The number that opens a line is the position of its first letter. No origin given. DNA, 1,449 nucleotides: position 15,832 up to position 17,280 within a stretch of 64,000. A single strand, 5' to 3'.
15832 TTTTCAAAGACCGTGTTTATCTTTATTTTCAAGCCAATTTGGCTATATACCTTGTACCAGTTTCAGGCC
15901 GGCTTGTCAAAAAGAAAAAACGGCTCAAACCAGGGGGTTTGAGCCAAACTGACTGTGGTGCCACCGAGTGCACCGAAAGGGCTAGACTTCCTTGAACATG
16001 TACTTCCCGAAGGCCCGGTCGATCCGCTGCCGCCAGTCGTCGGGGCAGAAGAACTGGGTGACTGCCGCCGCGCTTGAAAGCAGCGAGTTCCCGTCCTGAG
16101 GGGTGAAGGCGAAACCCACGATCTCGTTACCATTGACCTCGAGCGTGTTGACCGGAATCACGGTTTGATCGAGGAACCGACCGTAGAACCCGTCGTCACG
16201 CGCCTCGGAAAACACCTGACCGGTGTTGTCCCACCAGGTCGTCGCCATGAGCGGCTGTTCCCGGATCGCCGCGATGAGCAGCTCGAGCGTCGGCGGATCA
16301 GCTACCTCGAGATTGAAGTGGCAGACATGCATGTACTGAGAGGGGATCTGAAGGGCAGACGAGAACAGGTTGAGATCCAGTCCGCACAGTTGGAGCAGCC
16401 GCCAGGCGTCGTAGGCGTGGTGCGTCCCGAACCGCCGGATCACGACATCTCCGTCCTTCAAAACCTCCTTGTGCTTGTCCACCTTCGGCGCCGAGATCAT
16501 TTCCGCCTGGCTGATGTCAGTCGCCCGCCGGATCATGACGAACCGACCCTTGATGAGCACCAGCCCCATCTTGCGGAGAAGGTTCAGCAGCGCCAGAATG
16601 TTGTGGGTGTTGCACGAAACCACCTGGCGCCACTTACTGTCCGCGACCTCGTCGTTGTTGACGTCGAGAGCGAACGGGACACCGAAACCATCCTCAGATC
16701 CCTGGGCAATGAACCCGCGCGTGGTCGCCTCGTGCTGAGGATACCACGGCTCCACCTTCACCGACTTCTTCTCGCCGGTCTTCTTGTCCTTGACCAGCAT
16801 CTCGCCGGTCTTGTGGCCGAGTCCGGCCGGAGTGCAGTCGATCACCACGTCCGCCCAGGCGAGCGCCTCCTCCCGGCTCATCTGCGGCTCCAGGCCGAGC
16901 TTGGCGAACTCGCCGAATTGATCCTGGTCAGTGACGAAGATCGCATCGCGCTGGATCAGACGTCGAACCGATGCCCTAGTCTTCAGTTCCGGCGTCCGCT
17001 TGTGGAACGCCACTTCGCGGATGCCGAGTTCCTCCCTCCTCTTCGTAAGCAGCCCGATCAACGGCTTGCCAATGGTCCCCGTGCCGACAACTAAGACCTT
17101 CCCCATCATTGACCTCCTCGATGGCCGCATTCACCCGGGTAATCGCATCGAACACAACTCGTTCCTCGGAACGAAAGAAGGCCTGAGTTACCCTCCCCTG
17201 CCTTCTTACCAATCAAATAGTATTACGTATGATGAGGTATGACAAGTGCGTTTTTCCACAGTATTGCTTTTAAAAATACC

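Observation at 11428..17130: High-GC module: 1449-aa fused double-ASKHA activase + dehydratase-like protein adjacent to an archaeal-type GAPDH-family dehydrogenase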

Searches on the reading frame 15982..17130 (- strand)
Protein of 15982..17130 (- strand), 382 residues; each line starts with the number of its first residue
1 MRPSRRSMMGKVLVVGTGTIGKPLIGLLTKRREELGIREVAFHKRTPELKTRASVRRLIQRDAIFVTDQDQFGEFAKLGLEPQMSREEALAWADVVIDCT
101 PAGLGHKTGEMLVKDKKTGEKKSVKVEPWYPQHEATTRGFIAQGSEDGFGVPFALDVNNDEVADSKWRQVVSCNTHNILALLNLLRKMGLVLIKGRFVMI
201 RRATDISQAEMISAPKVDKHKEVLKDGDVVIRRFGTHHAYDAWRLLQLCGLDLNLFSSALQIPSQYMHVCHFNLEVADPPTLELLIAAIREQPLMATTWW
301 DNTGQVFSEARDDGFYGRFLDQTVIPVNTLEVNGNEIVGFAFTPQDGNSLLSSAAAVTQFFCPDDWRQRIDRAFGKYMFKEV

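Call 5: search_protein_families(library=pfam, proteins=[window:15982-17130:-], max_evalue=0.01)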
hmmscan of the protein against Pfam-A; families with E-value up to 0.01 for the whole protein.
window:15982-17130:- (382 aa): 0 families

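Call 6: search_protein_families(library=ncbifam, proteins=[window:15982-17130:-], max_evalue=0.01)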
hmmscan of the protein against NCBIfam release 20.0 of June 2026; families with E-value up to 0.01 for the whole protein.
window:15982-17130:- (382 aa): 2 families
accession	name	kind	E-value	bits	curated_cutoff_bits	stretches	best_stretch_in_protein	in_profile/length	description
NF003251.0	PRK04207.1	equivalog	1e-25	90.5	185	1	9-346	2-303/343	type II glyceraldehyde-3-phosphate dehydrogenase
TIGR01546.1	GAPDH-II_archae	equivalog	4e-18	65.7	232.9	1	13-292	2-241/333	phosphorylating glyceraldehyde-3-phosphate dehydrogenase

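Call 8: search_solved_structures(query=window:15982-17130:-, max_evalue=0.01, show_alignments=2)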
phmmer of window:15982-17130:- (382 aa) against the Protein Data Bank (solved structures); distinct sequences matched with E-value up to 0.01: 4.
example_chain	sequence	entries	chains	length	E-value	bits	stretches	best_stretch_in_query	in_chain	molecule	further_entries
1cf2_P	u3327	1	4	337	7.2e-13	51.8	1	11-340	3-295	PROTEIN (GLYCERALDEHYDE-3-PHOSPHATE DEHYDROGENASE)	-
2czc_A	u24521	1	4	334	4.2e-09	39.4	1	10-366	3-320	Glyceraldehyde-3-phosphate dehydrogenase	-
1b7g_O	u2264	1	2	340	8e-08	35.2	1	11-295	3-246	PROTEIN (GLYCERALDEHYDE 3-PHOSPHATE DEHYDROGENASE)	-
2yyy_A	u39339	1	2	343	2e-07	33.9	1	9-338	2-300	Glyceraldehyde-3-phosphate dehydrogenase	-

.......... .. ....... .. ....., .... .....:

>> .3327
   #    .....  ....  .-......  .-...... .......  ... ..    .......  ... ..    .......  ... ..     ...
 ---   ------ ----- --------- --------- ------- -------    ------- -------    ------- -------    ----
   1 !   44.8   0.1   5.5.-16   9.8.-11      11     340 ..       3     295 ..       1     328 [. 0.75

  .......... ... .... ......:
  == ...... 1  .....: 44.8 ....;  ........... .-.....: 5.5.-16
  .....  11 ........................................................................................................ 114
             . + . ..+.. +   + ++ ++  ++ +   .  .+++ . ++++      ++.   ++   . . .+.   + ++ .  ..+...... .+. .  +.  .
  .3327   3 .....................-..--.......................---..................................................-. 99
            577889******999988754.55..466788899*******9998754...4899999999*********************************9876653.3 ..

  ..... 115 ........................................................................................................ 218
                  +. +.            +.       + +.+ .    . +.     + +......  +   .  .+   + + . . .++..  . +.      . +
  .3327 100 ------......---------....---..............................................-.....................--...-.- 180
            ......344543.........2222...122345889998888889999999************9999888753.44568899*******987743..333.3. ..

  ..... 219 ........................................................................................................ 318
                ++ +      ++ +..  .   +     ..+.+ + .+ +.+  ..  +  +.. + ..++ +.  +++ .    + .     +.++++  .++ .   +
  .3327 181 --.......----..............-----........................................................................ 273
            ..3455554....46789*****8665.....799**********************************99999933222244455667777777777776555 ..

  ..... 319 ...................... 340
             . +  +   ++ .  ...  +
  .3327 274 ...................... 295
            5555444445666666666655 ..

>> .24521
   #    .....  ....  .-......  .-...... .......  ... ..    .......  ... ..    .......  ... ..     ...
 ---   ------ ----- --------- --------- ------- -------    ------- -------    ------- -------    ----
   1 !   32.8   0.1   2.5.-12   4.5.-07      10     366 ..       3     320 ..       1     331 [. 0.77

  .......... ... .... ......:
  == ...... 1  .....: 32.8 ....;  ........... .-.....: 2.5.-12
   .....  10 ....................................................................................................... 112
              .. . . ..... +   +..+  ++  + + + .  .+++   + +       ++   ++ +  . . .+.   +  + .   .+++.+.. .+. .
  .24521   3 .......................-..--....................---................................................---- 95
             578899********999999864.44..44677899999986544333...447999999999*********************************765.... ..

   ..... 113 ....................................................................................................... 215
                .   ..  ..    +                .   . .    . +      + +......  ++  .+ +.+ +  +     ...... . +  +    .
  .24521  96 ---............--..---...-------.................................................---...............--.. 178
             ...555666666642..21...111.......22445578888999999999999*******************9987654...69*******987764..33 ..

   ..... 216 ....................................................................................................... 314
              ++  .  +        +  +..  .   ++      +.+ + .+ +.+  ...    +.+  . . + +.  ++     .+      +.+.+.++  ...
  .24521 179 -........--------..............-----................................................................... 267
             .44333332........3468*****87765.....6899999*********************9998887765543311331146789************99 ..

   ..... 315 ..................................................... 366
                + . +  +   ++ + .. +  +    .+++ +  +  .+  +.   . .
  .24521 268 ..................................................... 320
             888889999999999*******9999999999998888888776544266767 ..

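Call 10: find_homologous_proteins(query=window:15982-17130:-)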
Query window:15982-17130:- (382 aa): 5517 proteins with E <= 0.001 among 8000 candidates; the best 120 are listed.
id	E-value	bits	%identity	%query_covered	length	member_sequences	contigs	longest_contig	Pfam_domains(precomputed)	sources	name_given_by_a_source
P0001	1.0e-252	856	100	98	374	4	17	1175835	-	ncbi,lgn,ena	-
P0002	7.3e-203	692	79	98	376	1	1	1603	PF02800.26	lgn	-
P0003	1.1e-158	547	67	98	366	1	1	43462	PF02800.26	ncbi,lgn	-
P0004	1.8e-155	536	66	98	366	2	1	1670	-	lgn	-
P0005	2.9e-140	486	61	97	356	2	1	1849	-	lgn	-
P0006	5.7e-133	462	59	97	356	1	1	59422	-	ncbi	-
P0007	1.2e-118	415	53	98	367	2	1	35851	PF02800.26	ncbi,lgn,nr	ncbi:MAG: hypothetical protein PHH01_02985 [Patescibacteria group bacterium]|nr:hypothetical protein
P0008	5.5e-117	409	52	98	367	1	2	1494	-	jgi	-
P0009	4.3e-115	403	54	93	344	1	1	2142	-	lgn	-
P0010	4.2e-111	390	52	98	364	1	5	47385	-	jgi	jgi:glyceraldehyde-3-phosphate dehydrogenase (NAD(P))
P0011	3.6e-90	321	48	97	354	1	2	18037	-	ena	-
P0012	4.8e-90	321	47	98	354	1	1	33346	-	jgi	-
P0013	9.0e-90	320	47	98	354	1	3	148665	-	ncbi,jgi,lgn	-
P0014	3.6e-89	318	48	97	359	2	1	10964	-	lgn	-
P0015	9.1e-89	317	48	97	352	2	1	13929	-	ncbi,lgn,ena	-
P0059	2.7e-85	305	47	97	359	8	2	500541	-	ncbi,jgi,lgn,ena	-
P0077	8.6e-85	303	47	97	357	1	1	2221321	-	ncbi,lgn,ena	-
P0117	4.9e-84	301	45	97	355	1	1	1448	-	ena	-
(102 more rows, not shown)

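Call 11: find_encoding_contigs(protein=P0001, flank=8000, max_places=4)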
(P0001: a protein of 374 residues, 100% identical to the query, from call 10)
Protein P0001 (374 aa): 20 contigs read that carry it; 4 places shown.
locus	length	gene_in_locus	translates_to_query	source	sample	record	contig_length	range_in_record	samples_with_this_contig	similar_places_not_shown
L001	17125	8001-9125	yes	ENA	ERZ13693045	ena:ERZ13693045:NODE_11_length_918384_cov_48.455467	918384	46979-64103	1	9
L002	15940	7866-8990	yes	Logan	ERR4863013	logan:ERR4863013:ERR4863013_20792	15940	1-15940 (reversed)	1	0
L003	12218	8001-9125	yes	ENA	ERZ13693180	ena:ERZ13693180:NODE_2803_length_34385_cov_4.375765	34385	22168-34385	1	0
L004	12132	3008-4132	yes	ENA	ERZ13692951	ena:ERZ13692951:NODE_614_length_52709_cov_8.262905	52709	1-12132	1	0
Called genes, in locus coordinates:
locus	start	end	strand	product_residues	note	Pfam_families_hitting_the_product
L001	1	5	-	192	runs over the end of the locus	PF02677:QueH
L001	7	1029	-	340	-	PF05496:RuvB_N, PF00004:AAA, PF07728:AAA_5 (weak), PF17864:AAA_lid_4, PF05491:WHD_RuvB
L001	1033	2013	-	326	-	PF01784:DUF34_NIF3 (weak)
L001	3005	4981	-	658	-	PF12229:PG_binding_4, PF04294:VanW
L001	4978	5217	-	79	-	-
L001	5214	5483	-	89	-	-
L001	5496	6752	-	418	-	-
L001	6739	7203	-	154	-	PF00011:HSP20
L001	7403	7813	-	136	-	-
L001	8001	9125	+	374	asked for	-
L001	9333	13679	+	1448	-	PF01869:BcrAD_BadFG, PF09989:DUF2229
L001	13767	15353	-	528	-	-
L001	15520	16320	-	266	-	PF18884:TSP3_bac (faint)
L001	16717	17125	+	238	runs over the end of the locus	PF13328:HD_4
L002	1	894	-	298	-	?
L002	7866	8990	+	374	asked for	-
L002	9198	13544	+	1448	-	PF01869:BcrAD_BadFG, PF09989:DUF2229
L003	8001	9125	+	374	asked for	-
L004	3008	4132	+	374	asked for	-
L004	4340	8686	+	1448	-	PF01869:BcrAD_BadFG, PF09989:DUF2229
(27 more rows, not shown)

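Call 12: find_encoding_contigs(protein=P0007, flank=8000, max_places=3)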
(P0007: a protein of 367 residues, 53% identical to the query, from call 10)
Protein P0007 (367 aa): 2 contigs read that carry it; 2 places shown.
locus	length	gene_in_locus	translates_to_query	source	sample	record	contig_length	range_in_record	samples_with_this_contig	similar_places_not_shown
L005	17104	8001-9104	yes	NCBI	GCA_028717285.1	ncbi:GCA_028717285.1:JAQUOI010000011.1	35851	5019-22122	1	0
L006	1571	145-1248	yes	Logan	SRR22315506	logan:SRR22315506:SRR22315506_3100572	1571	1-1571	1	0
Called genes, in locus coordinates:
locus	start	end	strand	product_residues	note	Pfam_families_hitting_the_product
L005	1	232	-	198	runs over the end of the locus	-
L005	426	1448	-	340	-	PF06068:TIP49 (faint), PF05496:RuvB_N, PF00004:AAA, PF07726:AAA_3 (faint), PF07728:AAA_5, PF17864:AAA_lid_4, PF05491:WHD_RuvB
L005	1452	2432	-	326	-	PF01784:DUF34_NIF3 (faint)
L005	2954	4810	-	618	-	PF12229:PG_binding_4, PF04294:VanW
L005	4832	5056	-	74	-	-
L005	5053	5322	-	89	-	-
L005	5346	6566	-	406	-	-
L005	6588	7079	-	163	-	PF17886:ArsA_HSP20 (faint), PF00011:HSP20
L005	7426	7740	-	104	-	-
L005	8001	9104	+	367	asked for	PF02800:Gp_dh_C (weak)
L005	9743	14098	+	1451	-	PF01869:BcrAD_BadFG, PF09989:DUF2229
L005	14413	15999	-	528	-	-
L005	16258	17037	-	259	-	PF18884:TSP3_bac (faint)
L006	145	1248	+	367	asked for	PF02800:Gp_dh_C (weak)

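Call 13: find_encoding_contigs(protein=P0077, flank=8000, max_places=2)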
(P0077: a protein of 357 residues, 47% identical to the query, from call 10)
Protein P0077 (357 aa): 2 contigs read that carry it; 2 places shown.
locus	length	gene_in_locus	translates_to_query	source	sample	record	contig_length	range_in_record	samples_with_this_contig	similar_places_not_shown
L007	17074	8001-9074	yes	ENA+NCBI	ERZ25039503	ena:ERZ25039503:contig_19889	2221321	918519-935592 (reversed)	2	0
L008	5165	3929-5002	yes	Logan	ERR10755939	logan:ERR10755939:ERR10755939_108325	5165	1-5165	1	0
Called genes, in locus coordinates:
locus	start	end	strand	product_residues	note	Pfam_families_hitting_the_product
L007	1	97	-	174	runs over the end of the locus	PF00156:Pribosyltran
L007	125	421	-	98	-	PF00708:Acylphosphatase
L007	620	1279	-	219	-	PF01135:PCMT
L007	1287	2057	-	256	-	PF01975:SurE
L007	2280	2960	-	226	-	PF00376:MerR (weak), PF13411:MerR_1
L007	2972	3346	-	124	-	PF01050:MannoseP_isomer, PF07883:Cupin_2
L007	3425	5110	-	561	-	PF05524:PEP-utilisers_N, PF00391:PEP-utilizers, PF02896:PEP-utilizers_C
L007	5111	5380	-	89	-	PF00381:PTS-HPr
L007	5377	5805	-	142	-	PF03610:EIIA-man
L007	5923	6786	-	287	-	PF03668:RapZ-like_N, PF22740:PapZ_C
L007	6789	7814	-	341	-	PF02603:Hpr_kinase_N, PF07085:DRTGG (weak), PF07475:Hpr_kinase_C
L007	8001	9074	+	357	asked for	-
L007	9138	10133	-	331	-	PF01012:ETF, PF00766:ETF_alpha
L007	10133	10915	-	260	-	PF01012:ETF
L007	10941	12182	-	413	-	PF00109:ketoacyl-synt, PF02801:Ketoacyl-synt_C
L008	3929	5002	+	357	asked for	-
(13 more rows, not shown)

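Call 14: find_encoding_contigs(protein=P0059, flank=8000, max_places=2)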
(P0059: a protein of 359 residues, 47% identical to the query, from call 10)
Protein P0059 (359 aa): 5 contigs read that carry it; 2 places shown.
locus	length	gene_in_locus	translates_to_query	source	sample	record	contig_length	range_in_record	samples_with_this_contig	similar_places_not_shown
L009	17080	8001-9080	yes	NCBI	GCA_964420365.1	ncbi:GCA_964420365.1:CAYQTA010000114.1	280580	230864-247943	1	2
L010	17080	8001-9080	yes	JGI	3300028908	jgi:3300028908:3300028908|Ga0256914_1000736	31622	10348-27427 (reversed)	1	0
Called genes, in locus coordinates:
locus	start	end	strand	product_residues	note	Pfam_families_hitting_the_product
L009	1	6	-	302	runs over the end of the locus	PF02091:tRNA-synt_2e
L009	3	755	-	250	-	PF11967:RecO_N, PF02565:RecO_C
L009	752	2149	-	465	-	PF03448:MgtE_N, PF00571:CBS, PF01769:MgtE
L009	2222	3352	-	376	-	PF13411:MerR_1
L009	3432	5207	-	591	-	PF05524:PEP-utilisers_N, PF00391:PEP-utilizers, PF02896:PEP-utilizers_C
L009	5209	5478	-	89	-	PF00381:PTS-HPr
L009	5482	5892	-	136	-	PF03610:EIIA-man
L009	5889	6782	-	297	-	PF03668:RapZ-like_N, PF22740:PapZ_C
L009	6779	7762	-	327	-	PF02603:Hpr_kinase_N, PF07475:Hpr_kinase_C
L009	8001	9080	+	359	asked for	-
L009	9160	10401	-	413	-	PF00109:ketoacyl-synt, PF02801:Ketoacyl-synt_C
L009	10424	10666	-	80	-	PF23297:ACP_SdgA_C, PF00550:PP-binding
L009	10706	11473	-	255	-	PF00106:adh_short, PF08659:KR, PF13561:adh_short_C2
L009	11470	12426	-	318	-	PF00698:Acyl_transf_1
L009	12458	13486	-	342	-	PF02504:FA_synthesis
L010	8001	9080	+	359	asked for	-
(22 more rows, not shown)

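Call 15: find_encoding_contigs(protein=P0013, flank=8000, max_places=2)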
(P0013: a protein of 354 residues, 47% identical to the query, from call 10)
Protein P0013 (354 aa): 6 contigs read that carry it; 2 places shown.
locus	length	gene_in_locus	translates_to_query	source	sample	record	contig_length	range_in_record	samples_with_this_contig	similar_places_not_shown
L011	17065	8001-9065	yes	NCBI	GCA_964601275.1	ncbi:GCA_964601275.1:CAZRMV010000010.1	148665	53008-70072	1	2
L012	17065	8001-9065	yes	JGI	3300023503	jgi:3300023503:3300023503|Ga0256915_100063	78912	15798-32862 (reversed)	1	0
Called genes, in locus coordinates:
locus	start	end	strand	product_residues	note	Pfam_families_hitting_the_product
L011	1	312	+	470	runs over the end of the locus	PF13230:GATase_4, PF13522:GATase_6, PF13537:GATase_7, PF00156:Pribosyltran (weak)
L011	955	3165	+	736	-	PF19864:Radical_SAM_N2 (weak), PF10105:DUF2344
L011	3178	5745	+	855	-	PF00575:S1 (faint), PF10150:RNase_E_G, PF20833:RNase_E_G_Thio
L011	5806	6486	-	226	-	PF10263:SprT-like (weak), PF01863:YgjP-like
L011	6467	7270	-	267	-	PF08551:DUF1751 (weak), PF01694:Rhomboid, PF20216:DUF6576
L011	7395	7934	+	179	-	PF18306:LDcluster4, PF03641:Lysine_decarbox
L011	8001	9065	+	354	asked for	-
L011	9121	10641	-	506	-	PF09976:TPR_21 (faint), PF13181:TPR_8 (faint), PF23914:TPR_CcmH_CycH (weak), PF14559:TPR_19 (weak), PF13431:TPR_17 (weak), PF13424:TPR_12 (weak), PF00515:TPR_1 (weak), PF07719:TPR_2 (weak), +10 more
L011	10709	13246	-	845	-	PF07228:SpoIIE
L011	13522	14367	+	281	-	PF00459:Inositol_P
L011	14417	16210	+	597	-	PF13231:PMT_2, PF09976:TPR_21 (faint), PF13424:TPR_12 (faint), PF00515:TPR_1 (faint), PF07719:TPR_2 (faint), PF13181:TPR_8 (faint), PF13414:TPR_11 (faint), PF13432:TPR_16 (faint), +1 more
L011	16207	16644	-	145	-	-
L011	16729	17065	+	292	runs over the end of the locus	-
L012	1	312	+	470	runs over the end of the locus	PF13230:GATase_4, PF13522:GATase_6, PF13537:GATase_7, PF00156:Pribosyltran (weak)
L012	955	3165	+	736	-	PF19864:Radical_SAM_N2 (weak), PF10105:DUF2344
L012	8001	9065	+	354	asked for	-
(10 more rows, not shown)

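Call 24: find_encoding_contigs(protein=P0003, flank=8000, max_places=1)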
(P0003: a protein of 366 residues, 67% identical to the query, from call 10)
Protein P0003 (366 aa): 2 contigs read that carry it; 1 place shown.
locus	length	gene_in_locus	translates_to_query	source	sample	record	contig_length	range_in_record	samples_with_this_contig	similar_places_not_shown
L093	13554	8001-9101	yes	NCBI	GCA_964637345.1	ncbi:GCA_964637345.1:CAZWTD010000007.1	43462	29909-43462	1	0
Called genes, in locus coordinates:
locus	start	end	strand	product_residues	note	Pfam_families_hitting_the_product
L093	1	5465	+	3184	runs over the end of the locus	PF25210:Kelch_FKB95 (faint), PF01344:Kelch_1 (faint), PF07646:Kelch_2 (faint), PF13418:Beta-prop_TYW4 (faint), PF13964:Beta-prop_Calicin (weak), PF24681:Kelch_KLHDC2_KLHL20_DRC7 (weak), PF25059:FN3_DSCAM-DSCAML_C (faint), PF16656:Pur_ac_phosph_N, +1 more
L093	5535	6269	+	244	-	PF00005:ABC_tran, PF02463:SMC_N (weak)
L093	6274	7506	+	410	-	PF12704:MacB_PCD, PF02687:FtsX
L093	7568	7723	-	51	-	-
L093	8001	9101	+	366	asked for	PF02800:Gp_dh_C (weak)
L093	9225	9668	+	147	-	PF18854:baeRF_family10, PF18856:baeRF_family12 (weak), PF10116:Host_attach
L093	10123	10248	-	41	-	-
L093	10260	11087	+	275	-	PF00672:HAMP (weak)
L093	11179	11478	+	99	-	-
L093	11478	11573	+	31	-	-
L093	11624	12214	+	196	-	PF18884:TSP3_bac (weak)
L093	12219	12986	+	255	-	-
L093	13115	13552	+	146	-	?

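Call 25: find_encoding_contigs(protein=P0006, flank=8000, max_places=1)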
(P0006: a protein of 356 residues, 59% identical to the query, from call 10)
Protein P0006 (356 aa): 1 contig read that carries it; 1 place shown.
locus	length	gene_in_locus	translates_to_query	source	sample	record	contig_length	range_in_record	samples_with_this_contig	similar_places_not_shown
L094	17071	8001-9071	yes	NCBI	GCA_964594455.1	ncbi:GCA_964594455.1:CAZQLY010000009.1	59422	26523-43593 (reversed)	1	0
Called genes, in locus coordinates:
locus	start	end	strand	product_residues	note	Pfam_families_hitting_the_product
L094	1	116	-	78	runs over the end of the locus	-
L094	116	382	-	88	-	-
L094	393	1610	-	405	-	-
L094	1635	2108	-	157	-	PF00011:HSP20, PF17886:ArsA_HSP20 (faint)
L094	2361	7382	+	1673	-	PF10102:DUF2341, PF13385:Laminin_G_3, PF00041:fn3 (faint), PF16655:PhoD_N (faint), PF23376:Fn3_VIN3 (faint), PF25059:FN3_DSCAM-DSCAML_C (faint), PF25788:Ig_Rha78A_N (faint), PF16656:Pur_ac_phosph_N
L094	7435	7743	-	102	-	-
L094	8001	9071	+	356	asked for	-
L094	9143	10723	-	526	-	-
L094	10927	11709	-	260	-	-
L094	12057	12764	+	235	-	PF13328:HD_4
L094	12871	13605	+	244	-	-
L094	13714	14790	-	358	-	-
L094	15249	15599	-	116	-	-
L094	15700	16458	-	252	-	PF13529:Peptidase_C39_2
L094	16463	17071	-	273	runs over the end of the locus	PF02517:Rce1-like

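Call 26: find_encoding_contigs(protein=P0010, flank=8000, max_places=1)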
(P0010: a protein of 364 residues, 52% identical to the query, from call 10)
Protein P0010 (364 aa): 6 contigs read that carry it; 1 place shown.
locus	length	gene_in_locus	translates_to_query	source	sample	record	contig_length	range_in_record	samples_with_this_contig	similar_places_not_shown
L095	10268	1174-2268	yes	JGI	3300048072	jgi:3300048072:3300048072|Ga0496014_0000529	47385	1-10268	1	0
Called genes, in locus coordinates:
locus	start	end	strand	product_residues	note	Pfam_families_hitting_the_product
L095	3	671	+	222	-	?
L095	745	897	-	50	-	-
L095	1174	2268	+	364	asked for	-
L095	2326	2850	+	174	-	PF18854:baeRF_family10 (weak), PF18856:baeRF_family12, PF10116:Host_attach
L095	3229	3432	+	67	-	-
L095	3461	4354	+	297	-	PF00672:HAMP (faint)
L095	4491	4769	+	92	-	-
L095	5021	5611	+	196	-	PF18884:TSP3_bac (weak)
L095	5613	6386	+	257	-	PF02706:Wzz (faint)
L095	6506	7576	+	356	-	-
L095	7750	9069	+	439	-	-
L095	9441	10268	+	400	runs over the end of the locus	-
